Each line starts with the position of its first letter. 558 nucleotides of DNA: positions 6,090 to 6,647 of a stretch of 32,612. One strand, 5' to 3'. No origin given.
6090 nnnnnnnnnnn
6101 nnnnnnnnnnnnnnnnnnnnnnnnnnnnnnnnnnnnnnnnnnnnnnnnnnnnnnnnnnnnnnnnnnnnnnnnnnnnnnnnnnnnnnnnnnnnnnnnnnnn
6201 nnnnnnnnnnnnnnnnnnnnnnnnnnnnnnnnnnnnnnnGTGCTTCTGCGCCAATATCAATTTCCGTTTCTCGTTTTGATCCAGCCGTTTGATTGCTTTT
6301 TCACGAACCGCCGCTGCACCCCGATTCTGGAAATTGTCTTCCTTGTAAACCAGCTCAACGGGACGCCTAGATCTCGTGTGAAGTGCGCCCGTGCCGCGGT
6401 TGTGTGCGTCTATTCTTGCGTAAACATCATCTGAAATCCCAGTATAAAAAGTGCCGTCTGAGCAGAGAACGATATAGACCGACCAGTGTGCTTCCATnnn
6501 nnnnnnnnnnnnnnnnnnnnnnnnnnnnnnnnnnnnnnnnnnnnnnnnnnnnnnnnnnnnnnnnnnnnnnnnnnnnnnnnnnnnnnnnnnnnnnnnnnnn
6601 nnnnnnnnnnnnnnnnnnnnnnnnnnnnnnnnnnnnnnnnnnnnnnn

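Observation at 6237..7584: Translationally coupled HEPN-like / GNAT / GIY-YIG three-gene cassette: candidate undescribed defence or addiction module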

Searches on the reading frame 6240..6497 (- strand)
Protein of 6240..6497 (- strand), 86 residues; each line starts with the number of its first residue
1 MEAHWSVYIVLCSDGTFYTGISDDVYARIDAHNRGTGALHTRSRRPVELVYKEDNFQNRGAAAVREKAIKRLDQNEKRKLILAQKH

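Call 4: search_protein_families(library=pfam, proteins=[window:6240-6497:-], max_evalue=0.1)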
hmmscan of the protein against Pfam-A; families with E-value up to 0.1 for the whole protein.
window:6240-6497:- (86 aa): 1 family
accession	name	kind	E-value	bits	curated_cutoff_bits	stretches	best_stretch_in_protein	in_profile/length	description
PF01541.30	GIY-YIG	-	1.3e-12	48.3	22.6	1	4-77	1-76/78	GIY-YIG catalytic domain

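Call 5: search_protein_families(library=padloc, proteins=[window:6240-6497:-], max_evalue=0.1)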
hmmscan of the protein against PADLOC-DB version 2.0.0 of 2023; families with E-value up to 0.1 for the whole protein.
window:6240-6497:- (86 aa): 0 families

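Call 6: search_protein_families(library=ncbifam, proteins=[window:6240-6497:-], max_evalue=0.1)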
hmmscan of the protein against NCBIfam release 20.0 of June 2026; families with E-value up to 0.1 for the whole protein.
window:6240-6497:- (86 aa): 0 families

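Call 7: search_protein_families(library=phrogs, proteins=[window:6240-6497:-], max_evalue=0.1)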
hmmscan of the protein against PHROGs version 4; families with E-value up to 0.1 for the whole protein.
window:6240-6497:- (86 aa): 0 families

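Call 29: find_homologous_proteins(query=window:6240-6497:-, max_evalue=0.001)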
Query window:6240-6497:- (86 aa): 142 proteins with E <= 0.001 among 142 candidates; the best 120 are listed.
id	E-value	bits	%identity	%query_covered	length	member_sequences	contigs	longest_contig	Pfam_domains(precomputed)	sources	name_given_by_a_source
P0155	6.3e-20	89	55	93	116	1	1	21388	PF01541.31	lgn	-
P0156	5.3e-19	86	57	94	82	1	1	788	PF01541.31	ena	-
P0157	2.4e-18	84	55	86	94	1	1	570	PF01541.31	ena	-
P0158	4.1e-18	83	56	98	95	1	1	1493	PF01541.31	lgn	-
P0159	5.0e-18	83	73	72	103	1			PF01541.31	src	-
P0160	6.8e-18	82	52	98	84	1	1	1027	PF01541.31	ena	-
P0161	7.1e-18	82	53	97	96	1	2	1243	PF01541.31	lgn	-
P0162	1.3e-17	81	59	87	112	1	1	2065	PF01541.31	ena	-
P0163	1.4e-17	81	56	90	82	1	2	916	PF01541.31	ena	-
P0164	1.7e-17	81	58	97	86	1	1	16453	PF01541.31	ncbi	-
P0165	1.7e-17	81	53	98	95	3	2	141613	PF01541.31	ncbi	-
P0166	2.0e-17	81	54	94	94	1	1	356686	PF01541.31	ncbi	-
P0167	2.1e-17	81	57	90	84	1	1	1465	PF01541.31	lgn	-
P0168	2.3e-17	80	57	92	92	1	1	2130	PF01541.31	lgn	-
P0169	2.9e-17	80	61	87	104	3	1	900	PF01541.31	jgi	jgi:putative endonuclease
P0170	3.6e-17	80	59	86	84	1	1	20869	PF01541.31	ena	-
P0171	3.6e-17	80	59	86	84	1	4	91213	PF01541.31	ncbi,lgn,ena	-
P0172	3.6e-17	80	52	98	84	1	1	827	PF01541.31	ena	-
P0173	3.6e-17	80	59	86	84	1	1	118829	PF01541.31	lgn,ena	-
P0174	3.8e-17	80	59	86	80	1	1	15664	PF01541.31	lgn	-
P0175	3.8e-17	80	59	86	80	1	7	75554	PF01541.31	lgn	-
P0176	5.3e-17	79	55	98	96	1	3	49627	PF01541.31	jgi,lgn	-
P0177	6.9e-17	79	59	86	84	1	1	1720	PF01541.31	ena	-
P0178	1.2e-16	78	59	86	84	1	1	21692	PF01541.31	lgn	-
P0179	1.2e-16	78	52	92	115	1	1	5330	PF01541.31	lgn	-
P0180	1.3e-16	78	51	91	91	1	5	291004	PF01541.31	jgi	jgi:putative endonuclease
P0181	1.4e-16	78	58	93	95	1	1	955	PF01541.31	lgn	-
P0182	1.5e-16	78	57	87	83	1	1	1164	PF01541.31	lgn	-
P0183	2.1e-16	77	52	95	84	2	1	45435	PF01541.31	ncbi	-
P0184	2.2e-16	77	50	91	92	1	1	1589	PF01541.31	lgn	-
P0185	2.9e-16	77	59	87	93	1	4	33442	PF01541.31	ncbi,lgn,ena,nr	ncbi:MAG: GIY-YIG nuclease family protein [Anaerolineales bacterium]|nr:GIY-YIG nuclease family prot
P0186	3.5e-16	77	56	87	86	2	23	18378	PF01541.31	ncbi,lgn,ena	-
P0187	3.7e-16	77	53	87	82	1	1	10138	PF01541.31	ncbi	-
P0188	4.6e-16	76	56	94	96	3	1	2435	PF01541.31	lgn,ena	-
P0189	6.8e-16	76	55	87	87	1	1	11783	PF01541.31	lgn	-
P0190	7.3e-16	76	56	92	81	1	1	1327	PF01541.31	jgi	-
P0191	7.5e-16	76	56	90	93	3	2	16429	PF01541.31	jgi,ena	-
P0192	7.9e-16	76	57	87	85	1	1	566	PF01541.31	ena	-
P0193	7.9e-16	76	55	87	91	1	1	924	PF01541.31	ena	-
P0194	8.1e-16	76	56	87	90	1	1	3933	PF01541.31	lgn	-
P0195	9.3e-16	75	56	87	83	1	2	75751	PF01541.31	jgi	jgi:putative endonuclease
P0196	9.3e-16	75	56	87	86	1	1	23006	PF01541.31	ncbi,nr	ncbi:MAG: GIY-YIG nuclease family protein [Parasporobacterium sp.]|nr:GIY-YIG nuclease family protei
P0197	1.1e-15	75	50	93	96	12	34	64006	PF01541.31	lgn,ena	-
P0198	1.3e-15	75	57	87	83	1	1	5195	PF01541.31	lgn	-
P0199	1.3e-15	75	54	91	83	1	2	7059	PF01541.31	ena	-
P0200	1.6e-15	75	51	92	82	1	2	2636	PF01541.31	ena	-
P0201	2.2e-15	74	51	93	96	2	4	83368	PF01541.31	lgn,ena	-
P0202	2.4e-15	74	55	87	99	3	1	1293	PF01541.31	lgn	-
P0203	3.5e-15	74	54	94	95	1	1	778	PF01541.31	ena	-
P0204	4.1e-15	73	53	87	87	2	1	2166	PF01541.31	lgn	-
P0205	4.3e-15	73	51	92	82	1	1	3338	PF01541.31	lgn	-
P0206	4.6e-15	73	60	85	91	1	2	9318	PF01541.31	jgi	-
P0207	4.6e-15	73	55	87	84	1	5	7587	PF01541.31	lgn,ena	-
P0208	5.1e-15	73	53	87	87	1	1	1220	PF01541.31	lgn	-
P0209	5.4e-15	73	56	90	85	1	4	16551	PF01541.31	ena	-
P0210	6.1e-15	73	51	88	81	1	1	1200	PF01541.31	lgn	-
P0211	6.2e-15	73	52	94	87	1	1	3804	PF01541.31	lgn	-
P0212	6.9e-15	73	53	87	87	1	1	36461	PF01541.31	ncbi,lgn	-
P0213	8.0e-15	72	53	90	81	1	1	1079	PF01541.31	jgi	jgi:putative endonuclease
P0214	1.0e-14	72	53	90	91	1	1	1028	PF01541.31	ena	-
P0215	1.1e-14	72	46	95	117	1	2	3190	PF01541.31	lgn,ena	-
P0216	1.1e-14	72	53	90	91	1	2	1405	PF01541.31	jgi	-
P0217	1.2e-14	72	49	92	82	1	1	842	PF01541.31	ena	-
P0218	1.2e-14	72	55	87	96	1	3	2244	PF01541.31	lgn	-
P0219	1.6e-14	71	55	87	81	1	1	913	PF01541.31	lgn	-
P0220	2.0e-14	71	49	92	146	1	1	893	PF01541.31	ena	-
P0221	2.0e-14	71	54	86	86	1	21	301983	PF01541.31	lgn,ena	-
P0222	2.0e-14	71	52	87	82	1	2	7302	PF01541.31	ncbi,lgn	-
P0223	2.2e-14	71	55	87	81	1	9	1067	PF01541.31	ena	-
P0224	2.3e-14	71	54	88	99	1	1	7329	PF01541.31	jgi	jgi:putative endonuclease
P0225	2.5e-14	71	55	87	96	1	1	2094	PF01541.31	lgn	-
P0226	2.8e-14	71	49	87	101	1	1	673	PF01541.31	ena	-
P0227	3.1e-14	71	55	87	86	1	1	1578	PF01541.31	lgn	-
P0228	3.4e-14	70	55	87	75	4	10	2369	PF01541.31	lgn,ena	-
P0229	3.9e-14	70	55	87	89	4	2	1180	PF01541.31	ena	-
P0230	4.1e-14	70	55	87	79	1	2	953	PF01541.31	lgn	-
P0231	5.7e-14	70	53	90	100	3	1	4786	PF01541.31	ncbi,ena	-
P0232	5.7e-14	70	52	87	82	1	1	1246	PF01541.31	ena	-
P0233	8.3e-14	69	52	87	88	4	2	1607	PF01541.31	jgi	jgi:putative endonuclease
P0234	8.8e-14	69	50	90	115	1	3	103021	PF01541.31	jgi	jgi:putative endonuclease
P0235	1.0e-13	69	53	88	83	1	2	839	PF01541.31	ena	-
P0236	1.1e-13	69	53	88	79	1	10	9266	PF01541.31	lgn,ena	-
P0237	1.2e-13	69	53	87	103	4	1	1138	PF01541.31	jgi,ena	jgi:putative endonuclease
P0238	1.2e-13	69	53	87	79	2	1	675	PF01541.31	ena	-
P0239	1.3e-13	68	50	92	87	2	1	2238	PF01541.31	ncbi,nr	ncbi:MAG: GIY-YIG nuclease family protein [Candidatus Aminicenantes bacterium]|nr:GIY-YIG nuclease f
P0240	1.4e-13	68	53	87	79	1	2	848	PF01541.31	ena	-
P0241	1.5e-13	68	51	94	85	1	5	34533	PF01541.31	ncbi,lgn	-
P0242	1.5e-13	68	48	95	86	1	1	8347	PF01541.31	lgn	-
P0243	1.7e-13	68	49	87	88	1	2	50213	PF01541.31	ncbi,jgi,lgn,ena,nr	ncbi:MAG: GIY-YIG nuclease family protein [Oscillospiraceae bacterium]|nr:GIY-YIG nuclease family pr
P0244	2.0e-13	68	53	87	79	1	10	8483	PF01541.31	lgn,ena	-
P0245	2.0e-13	68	53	87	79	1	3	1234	PF01541.31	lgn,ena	-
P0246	2.1e-13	68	52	87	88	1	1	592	PF01541.31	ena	-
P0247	2.3e-13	68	49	92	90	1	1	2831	PF01541.31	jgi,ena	-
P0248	2.5e-13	68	53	88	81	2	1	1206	PF01541.31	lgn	-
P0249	2.7e-13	68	51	87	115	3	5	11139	PF01541.31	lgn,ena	-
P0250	2.8e-13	67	46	93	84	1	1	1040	PF01541.31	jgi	jgi:putative endonuclease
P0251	3.1e-13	67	51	97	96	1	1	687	PF01541.31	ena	-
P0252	3.2e-13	67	49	92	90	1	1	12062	PF01541.31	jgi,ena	-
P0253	3.2e-13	67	50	90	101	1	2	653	PF01541.31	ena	-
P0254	3.2e-13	67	51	90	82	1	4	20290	PF01541.31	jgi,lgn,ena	-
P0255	3.3e-13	67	48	95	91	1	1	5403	PF01541.31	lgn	-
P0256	3.4e-13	67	51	94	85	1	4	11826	PF01541.31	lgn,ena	-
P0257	5.1e-13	67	51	87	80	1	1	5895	PF01541.31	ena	-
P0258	5.3e-13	67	49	91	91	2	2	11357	PF01541.31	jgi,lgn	jgi:putative endonuclease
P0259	6.9e-13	66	47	95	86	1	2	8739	PF01541.31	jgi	jgi:putative endonuclease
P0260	7.2e-13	66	49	92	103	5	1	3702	PF01541.31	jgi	jgi:putative endonuclease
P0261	7.7e-13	66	53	87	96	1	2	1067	PF01541.31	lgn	-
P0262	8.4e-13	66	51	90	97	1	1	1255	PF01541.31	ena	-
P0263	8.6e-13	66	50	92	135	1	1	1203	PF01541.31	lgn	-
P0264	9.0e-13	66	49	90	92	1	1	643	PF01541.31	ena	-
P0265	1.0e-12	66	50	93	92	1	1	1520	PF01541.31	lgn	-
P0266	1.2e-12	65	50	90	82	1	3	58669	PF01541.31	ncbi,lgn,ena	-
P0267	1.2e-12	65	52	87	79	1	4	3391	PF01541.31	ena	-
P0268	1.4e-12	65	51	87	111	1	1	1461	PF01541.31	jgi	jgi:putative endonuclease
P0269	1.5e-12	65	51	87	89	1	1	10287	PF01541.31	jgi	jgi:putative endonuclease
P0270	1.5e-12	65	50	90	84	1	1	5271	PF01541.31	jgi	jgi:putative endonuclease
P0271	2.7e-12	64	48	93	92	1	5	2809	PF01541.31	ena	-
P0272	2.9e-12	64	49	92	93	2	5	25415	PF01541.31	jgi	jgi:putative endonuclease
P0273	2.9e-12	64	48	94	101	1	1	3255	PF01541.31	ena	-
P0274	3.1e-12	64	51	90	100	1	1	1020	PF01541.31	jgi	-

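Call 31: find_encoding_contigs(protein=P0155, flank=4000, max_places=2)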
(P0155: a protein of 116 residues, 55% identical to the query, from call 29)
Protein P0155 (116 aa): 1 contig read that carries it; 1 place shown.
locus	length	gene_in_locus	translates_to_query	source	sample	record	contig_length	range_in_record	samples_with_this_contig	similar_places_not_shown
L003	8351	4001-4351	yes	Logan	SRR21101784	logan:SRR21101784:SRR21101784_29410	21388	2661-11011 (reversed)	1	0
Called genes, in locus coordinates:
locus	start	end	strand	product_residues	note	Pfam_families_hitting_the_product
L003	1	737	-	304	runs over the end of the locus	PF04166:PdxA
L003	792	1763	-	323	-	PF13623:SurA_N_2 (weak), PF13624:SurA_N_3, PF09312:SurA_N, PF13145:Rotamase_2, PF13616:Rotamase_3, PF00639:Rotamase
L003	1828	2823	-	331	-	PF13623:SurA_N_2, PF13624:SurA_N_3, PF09312:SurA_N (weak), PF13145:Rotamase_2, PF00639:Rotamase, PF13616:Rotamase_3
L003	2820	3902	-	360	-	PF13145:Rotamase_2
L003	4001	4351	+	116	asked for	PF01541:GIY-YIG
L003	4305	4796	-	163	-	PF03737:RraA-like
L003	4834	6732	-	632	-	PF05960:DUF885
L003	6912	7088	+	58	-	-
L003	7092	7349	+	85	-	-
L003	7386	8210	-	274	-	PF00378:ECH_1, PF16113:ECH_2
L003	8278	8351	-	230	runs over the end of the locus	PF04055:Radical_SAM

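Call 32: find_encoding_contigs(protein=P0164, flank=4000, max_places=2)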
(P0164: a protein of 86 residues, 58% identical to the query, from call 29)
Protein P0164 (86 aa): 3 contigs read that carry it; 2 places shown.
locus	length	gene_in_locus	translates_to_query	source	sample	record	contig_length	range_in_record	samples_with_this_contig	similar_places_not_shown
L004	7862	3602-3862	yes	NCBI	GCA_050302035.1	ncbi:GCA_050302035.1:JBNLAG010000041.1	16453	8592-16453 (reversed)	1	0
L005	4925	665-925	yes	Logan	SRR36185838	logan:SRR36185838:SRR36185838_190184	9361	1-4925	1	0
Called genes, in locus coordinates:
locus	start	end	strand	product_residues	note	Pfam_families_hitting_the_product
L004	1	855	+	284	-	?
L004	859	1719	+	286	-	-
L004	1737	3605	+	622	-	-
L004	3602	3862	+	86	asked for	PF01541:GIY-YIG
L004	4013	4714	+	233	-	-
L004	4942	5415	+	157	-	PF00076:RRM_1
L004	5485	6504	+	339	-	PF12069:DUF3549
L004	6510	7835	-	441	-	PF12768:Rax2 (faint), PF17164:DUF5122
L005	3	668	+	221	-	?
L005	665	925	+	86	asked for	PF01541:GIY-YIG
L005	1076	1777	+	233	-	-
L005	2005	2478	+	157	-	PF00076:RRM_1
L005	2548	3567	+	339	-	PF12069:DUF3549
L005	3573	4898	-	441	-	PF12768:Rax2 (faint), PF17164:DUF5122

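Call 65: search_solved_structures(query=window:6240-6497:-, max_evalue=1, show_alignments=2)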
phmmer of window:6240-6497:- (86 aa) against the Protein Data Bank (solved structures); distinct sequences matched with E-value up to 1: 2.
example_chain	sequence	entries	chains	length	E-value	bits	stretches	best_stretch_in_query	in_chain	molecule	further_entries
1ywl_A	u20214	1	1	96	6.4e-13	51.9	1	4-80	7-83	Hypothetical UPF0213 protein EF2693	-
1zg2_A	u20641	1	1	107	5.3e-10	42.6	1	6-81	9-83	Hypothetical UPF0213 protein BH0048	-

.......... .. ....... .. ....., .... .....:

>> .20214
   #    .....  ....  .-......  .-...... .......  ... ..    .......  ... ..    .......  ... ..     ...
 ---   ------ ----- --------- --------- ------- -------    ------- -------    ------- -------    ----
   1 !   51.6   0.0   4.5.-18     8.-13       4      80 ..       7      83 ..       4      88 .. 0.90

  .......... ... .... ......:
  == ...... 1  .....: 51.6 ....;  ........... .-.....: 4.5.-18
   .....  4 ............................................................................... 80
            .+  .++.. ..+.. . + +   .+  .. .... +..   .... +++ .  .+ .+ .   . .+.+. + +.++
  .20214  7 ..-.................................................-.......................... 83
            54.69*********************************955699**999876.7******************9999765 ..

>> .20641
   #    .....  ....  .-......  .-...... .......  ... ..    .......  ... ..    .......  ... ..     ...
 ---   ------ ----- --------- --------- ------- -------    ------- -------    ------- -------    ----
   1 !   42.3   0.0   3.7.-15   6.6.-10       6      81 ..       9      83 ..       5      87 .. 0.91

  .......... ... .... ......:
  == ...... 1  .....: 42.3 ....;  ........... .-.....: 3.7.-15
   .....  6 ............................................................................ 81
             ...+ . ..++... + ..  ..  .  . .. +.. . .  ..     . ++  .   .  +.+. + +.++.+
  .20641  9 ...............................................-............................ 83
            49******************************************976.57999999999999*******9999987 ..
